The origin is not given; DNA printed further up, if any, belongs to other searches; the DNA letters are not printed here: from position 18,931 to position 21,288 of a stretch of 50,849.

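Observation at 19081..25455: Three tandem paralogs fusing a type IV prepilin leader to an adhesin/tail-fibre-like repeat shaft and a phage-type S74 self-cleaving chaperone domain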

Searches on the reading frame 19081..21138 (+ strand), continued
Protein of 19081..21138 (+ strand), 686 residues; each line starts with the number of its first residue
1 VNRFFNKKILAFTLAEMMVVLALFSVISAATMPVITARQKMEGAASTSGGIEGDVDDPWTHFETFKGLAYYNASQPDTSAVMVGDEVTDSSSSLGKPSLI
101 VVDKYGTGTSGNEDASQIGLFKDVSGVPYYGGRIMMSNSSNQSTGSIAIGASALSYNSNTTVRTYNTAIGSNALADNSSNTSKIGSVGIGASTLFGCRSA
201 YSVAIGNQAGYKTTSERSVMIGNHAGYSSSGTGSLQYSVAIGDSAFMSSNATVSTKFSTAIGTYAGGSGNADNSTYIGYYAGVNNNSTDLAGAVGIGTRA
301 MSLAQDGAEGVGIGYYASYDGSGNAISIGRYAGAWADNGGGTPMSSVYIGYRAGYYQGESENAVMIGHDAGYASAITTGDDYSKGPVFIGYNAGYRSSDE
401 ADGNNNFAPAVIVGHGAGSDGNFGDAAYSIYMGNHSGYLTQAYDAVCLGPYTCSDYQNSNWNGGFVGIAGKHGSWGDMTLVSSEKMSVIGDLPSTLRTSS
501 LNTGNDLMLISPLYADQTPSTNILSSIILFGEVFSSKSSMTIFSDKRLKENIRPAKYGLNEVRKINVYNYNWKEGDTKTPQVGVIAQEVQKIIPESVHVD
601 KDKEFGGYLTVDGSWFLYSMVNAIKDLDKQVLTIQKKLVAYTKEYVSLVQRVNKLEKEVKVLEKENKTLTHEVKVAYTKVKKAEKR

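Call 39: predict_structure(alignment_id=A1)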
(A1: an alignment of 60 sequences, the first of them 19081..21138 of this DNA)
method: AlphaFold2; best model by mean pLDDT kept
length: 686 residues; sequences in the alignment: 60
mean_pLDDT: 72.8   pTM: 0.62
mean pLDDT of the five models: 72.8, 69.2, 67.8, 67.1, 65.6
residues with pLDDT >= 90: 150; 70-90: 246; 50-70: 217; < 50: 73
segments of 3 or more residues with pLDDT < 50: 1-12, 28-55, 66-68, 522-524, 535-552
pLDDT, mean of each block of 10 residues (from residue 1): 38 50 50 40 37 47 50 54 61 66 63 68 71 76 83 78 88 81 92 92 97 95 93 92 91 89 89 93 71 92 76 94 87 81 78 84 91 70 80 79 67 89 75 88 85 77 73 60 70 66 67 56 54 44 43 61 76 63 76 77 65 67 70 74 74 77 77 74 64
secondary structure, 60 per line:
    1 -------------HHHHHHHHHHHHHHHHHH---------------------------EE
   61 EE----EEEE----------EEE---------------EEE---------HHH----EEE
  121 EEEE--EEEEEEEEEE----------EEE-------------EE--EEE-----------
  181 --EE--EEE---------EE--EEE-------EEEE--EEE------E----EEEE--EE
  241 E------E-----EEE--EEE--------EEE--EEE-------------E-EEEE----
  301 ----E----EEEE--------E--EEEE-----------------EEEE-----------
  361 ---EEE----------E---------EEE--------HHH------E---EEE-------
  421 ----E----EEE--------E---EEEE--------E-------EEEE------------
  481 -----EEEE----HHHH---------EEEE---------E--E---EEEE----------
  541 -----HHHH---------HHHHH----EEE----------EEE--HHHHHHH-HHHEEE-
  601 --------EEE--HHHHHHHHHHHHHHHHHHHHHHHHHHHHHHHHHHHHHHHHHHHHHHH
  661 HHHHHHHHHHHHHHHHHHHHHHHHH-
elements in order (helices of 4 or more, strands of 3 or more residues): H14-31 E59-62 E67-70 E81-83 E99-101 E118-124 E127-136 E147-149 E167-169 E187-189 E203-205 E213-216 E219-221 E233-236 E239-241 E254-256 E259-261 E270-272 E275-277 E293-296 E310-313 E325-328 E346-349 E364-366 E387-389 E411-413 E430-432 E445-448 E465-468 E486-489 H494-497 E507-510 E527-530 H546-549 H559-563 E568-570 E581-583 H586-592 E597-599 E609-611 H614-685
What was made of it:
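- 19081..21141 (+): Fibre gene 1 (686 aa): leader, alpha1N helix, N-domain, beta-solenoid repeats, variable tip, S74 chaperone, coiled coil. AF2 model (call 39).
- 19255..19488 (+): Gene 1, conserved beta-rich N-domain (aa 59-136, begins at invariant W59). It follows a Gly/Ser/Ala-rich disordered linker (aa 38-58). It is not a recognisable pilin head. AF2 strands 59-136 at pLDDT 50-70 and linker pLDDT below 50 (call 39).
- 19516..20475 (+): Gene 1, about 20 degenerate YadA-head-like repeats (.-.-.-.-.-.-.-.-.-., period 15-24) that form a beta-solenoid. AF2 solenoid with pLDDT above 90 at 180-280 (call 39).
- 20920..21135 (+): Gene 1, C-terminal long helix (aa 614-685), part of the released chaperone fragment. 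AF2 helix 614-685 (call 39).
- On Type IV pilin / class III signal peptide (PF07963, TIGR02532): AF2 gives a helix over 14-31 only, then a disordered linker and a low-confidence beta domain (call 39).
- Checked: AlphaFold2 gives one helix over residues 614-685 (call 39).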

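Call 43: fold_search(model_id=the predicted structure, library=pdb)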
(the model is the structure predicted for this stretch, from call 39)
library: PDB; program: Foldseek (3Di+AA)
matches with E <= 10: 18; with E <= 0.001: 0
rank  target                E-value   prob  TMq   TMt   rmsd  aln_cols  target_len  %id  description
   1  7dc3_A                1.9e-03  1.00  0.13  0.54  11.2       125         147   22  Crystal structure of the MyRF ICA domain (released 2021-08-25)
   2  7dc3_B                2.4e-03  1.00  0.13  0.57  11.1       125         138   22  Crystal structure of the MyRF ICA domain (released 2021-08-25)
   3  7dc3_C                3.9e-03  1.00  0.12  0.54  11.2       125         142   22  Crystal structure of the MyRF ICA domain (released 2021-08-25)
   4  9u93_A                2.9e-01  0.09  0.08  0.16  16.1       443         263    9  Cryo-EM structure of Fusobacterium nucleatum CbpF in complex with human CEACAM5 (released 2025-09-03)
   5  3gw6_D                1.1e+00  0.69  0.09  0.23  22.9       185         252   10  Intramolecular Chaperone (released 2010-02-02)
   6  3gw6_E                1.2e+00  0.72  0.10  0.23  22.1       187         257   12  Intramolecular Chaperone (released 2010-02-02)
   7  3gw6_C                1.4e+00  0.44  0.08  0.20  23.5       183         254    9  Intramolecular Chaperone (released 2010-02-02)
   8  3gw6_F                1.5e+00  0.44  0.08  0.20  23.3       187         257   11  Intramolecular Chaperone (released 2010-02-02)
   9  2xqh                  1.5e+00  0.14  0.12  0.25  38.2       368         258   14  Crystal structure of an immunoglobulin-binding fragment of the trimeric autotransporter adhesin EibD (released 2011-07-20)
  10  3gw6_B                1.6e+00  0.44  0.08  0.19  20.5       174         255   12  Intramolecular Chaperone (released 2010-02-02)
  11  3gw6_A                2.1e+00  0.35  0.08  0.20  23.0       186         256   10  Intramolecular Chaperone (released 2010-02-02)
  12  6uec                  2.5e+00  0.01  0.06  0.10  20.3       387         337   10  Pseudomonas aeruginosa LpxD Complex Structure with Ligand (released 2019-11-13)
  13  7zw9                  4.3e+00  0.01  0.06  0.13  12.1       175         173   14  Crystal structure of a gamma-carbonic anhydrase from the pathogenic bacterium Burkholderia pseudomallei (released 2022-09-07)
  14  9mkc_A                5.4e+00  0.03  0.06  0.09  13.4       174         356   10  Crystal structure of MALT1 in complex with an allosteric inhibitor (released 2025-10-29)
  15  2wle_A                5.4e+00  0.01  0.05  0.11  21.2       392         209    9  Crystallographic analysis of the polysialic acid O-acetyltransferase OatWY (released 2009-06-30)
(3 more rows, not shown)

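Call 58: search_protein_families(library=pfam, proteins=[L085:8216-9790:-, L085:9980-11539:+, L085:12086-12751:+, L085:12675-14624:+, L085:14674-16662:+, L085:16671-17903:+, L085:17916-18737:+, L085:18716-20035:+, L085:20151-20837:-, L051:3843-4937:+], max_evalue=0.001)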
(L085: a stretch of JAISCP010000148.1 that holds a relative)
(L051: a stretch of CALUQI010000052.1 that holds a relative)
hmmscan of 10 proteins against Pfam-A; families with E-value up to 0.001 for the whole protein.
L085:8216-9790:- (524 aa): 3 families
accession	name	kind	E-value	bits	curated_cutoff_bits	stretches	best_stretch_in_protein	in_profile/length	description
PF00006.31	ATP-synt_ab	-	2.6e-72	243.3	29.5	1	193-406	1-213/213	ATP synthase alpha/beta family, nucleotide-binding domain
PF02874.29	ATP-synt_ab_N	-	4e-18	66.1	20.9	1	68-136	1-69/69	ATP synthase alpha/beta family, beta-barrel domain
PF22919.1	ATP-synt_VA_C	-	1.7e-17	63.8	24.7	1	411-491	5-87/101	C-terminal domain of V and A type ATP synthase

L085:9980-11539:+ (519 aa): 3 families
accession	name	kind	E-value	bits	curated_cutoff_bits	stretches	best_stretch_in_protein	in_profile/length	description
PF13884.11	Peptidase_S74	-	4.1e-15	56.3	22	1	369-422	1-57/58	Chaperone of endosialidase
PF07963.17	N_methyl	-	1.8e-07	30.8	21.2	1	17-38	4-25/27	Prokaryotic N-terminal methylation motif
PF06705.16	SF-assemblin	-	0.00015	21.7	30.6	1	434-515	83-162/247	SF-assemblin/beta giardin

L085:12086-12751:+ (221 aa): 0 families

L085:12675-14624:+ (649 aa): 3 families
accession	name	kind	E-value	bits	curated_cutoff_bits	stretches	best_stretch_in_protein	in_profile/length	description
PF00263.26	Secretin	-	5.7e-38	130.6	27.5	1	463-636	2-168/169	Bacterial type II and III secretion system protein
PF03958.22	Secretin_N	-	1.1e-12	48.4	28.2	1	179-243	4-67/69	Bacterial type II/III secretion system short domain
PF07660.19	STN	-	8e-07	29.2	28.4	1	115-163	1-51/52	Secretin and TonB N terminus short domain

L085:14674-16662:+ (662 aa): 2 families
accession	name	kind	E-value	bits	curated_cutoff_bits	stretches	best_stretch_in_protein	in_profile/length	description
PF00437.27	T2SSE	-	9.8e-122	406.6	24.9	1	265-655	3-370/370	Type II/IV secretion system protein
PF05157.20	MshEN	-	3.7e-16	59.3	23.1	1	147-232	2-88/90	MshEN domain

L085:16671-17903:+ (410 aa): 1 family
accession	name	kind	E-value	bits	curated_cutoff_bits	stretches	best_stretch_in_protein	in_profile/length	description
PF00482.28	T2SSF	-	2.2e-46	157.3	25.2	2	77-200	1-125/125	Type II secretion system (T2SS), protein F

L085:17916-18737:+ (273 aa): 6 families
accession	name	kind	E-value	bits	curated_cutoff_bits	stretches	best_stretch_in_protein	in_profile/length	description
PF00106.31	adh_short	-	1.2e-32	113.4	26.6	1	2-182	1-190/195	short chain dehydrogenase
PF13561.12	adh_short_C2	-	8e-21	75.1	27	1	10-193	3-194/236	Enoyl-(Acyl carrier protein) reductase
PF08659.16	KR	-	4.8e-11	43.3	22.6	1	3-173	2-177/180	KR domain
PF08643.16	DUF1776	-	1.2e-06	28.6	25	1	88-257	104-291/294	Fungal family of unknown function (DUF1776)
PF23441.1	SDR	-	0.00089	19.2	27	0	3-187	9-207/258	SDR-like rossmann domain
PF01370.27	Epimerase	-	0.001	19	20.9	0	5-172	2-170/240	NAD dependent epimerase/dehydratase family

L085:18716-20035:+ (439 aa): 3 families
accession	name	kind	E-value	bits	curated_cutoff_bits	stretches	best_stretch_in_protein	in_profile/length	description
PF04055.27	Radical_SAM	-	1.6e-25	90.7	29.5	1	152-321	2-166/166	Radical SAM superfamily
PF00919.26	UPF0004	-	7.4e-24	84.1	27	1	8-101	1-97/98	Uncharacterized protein family UPF0004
PF18693.7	TRAM_2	-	1.8e-15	57.3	27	1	377-439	1-63/63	TRAM domain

L085:20151-20837:- (228 aa): 2 families
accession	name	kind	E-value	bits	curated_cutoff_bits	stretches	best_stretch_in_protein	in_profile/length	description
PF07963.17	N_methyl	-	1.4e-05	24.9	21.2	1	3-26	2-25/27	Prokaryotic N-terminal methylation motif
PF20318.3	DUF6613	-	0.0001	22.7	24.3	0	35-89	6-59/200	Family of unknown function (DUF6613)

L051:3843-4937:+ (364 aa): 9 families
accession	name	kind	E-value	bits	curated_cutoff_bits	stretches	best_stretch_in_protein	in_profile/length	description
PF00437.27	T2SSE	-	1.5e-47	162.5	24.9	1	97-278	105-282/370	Type II/IV secretion system protein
PF13191.12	AAA_16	-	4.7e-05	24.4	32.6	1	128-159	24-52/167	AAA ATPase domain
PF13401.12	AAA_22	-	0.00019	22.2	27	1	128-167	5-43/130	AAA domain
PF13555.12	AAA_29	-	0.00025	21.2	27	1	127-149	20-43/61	P-loop containing region of AAA domain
PF25199.1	nSTAND_NTPase5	-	0.00028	21.2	34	1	128-179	41-92/145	Novel STAND NTPase 5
PF13476.12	AAA_23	-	0.00033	21.8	27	0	125-148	16-39/201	AAA domain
PF20720.3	nSTAND3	-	0.00057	20.1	27.2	0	127-169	16-60/155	Novel STAND NTPase 3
PF01926.29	MMR_HSR1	-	0.00093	19.7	21.9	0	131-248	2-99/113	50S ribosome-binding GTPase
PF13173.12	AAA_14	-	0.00098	19.6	27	0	128-222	2-83/129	AAA domain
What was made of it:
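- On Type IV pilin / class III signal peptide (PF07963, TIGR02532): Relatives such as the L085 fibre score 30.8 bits (call 58).
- L051 carries a PilT-like ATPase (call 58). The lineage has a secretin (call 58).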

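Call 64: fold_search(model_id=the predicted structure, library=viral)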
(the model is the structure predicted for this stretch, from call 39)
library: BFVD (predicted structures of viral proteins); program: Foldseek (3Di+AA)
matches with E <= 10: 423; with E <= 0.001: 110
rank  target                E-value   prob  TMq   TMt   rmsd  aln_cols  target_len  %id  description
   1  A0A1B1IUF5            2.3e-13  1.00  0.27  0.25  38.6       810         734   16  (no name in the UniProt tables at hand)
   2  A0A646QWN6            3.2e-13  1.00  0.33  0.29  34.1       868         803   16  (no name in the UniProt tables at hand)
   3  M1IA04                7.6e-13  1.00  0.21  0.23  25.7       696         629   20  (no name in the UniProt tables at hand)
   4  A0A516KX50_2          1.0e-12  1.00  0.33  0.30  17.2       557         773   22  (no name in the UniProt tables at hand)
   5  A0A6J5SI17            1.1e-12  1.00  0.22  0.12  23.4       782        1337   18  Collagen triple helix repeat [uncultured Caudovirales phage]
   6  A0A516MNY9            1.0e-11  1.00  0.37  0.29  19.8       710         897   15  (no name in the UniProt tables at hand)
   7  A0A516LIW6            4.1e-11  1.00  0.36  0.32  17.5       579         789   20  (no name in the UniProt tables at hand)
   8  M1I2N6                4.5e-11  1.00  0.20  0.14  31.5       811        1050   20  (no name in the UniProt tables at hand)
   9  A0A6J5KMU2            5.7e-11  1.00  0.14  0.10  31.7       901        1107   14  Intramolecular chaperone auto-processing domain containing protein [uncultured Caudovirales phage]
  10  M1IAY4                7.1e-11  1.00  0.25  0.19  25.4       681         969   17  (no name in the UniProt tables at hand)
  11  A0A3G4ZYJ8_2          1.0e-10  1.00  0.25  0.20  24.5       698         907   17  Peptidase S74 domain-containing protein [Gaeavirus sp.]
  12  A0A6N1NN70            2.7e-10  1.00  0.32  0.26  18.2       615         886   18  Peptidase S74 domain-containing protein [Tupanvirus soda lake]
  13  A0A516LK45            3.6e-10  1.00  0.31  0.36  18.7       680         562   19  (no name in the UniProt tables at hand)
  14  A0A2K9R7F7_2          5.4e-10  1.00  0.20  0.15  19.6       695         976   19  (no name in the UniProt tables at hand)
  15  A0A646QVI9            1.1e-09  1.00  0.23  0.25  22.3       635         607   17  (no name in the UniProt tables at hand)
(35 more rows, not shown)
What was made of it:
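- Foldseek against BFVD finds solenoid-plus-S74 proteins of phages and giant viruses at E values down to 2e-13 (call 64).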
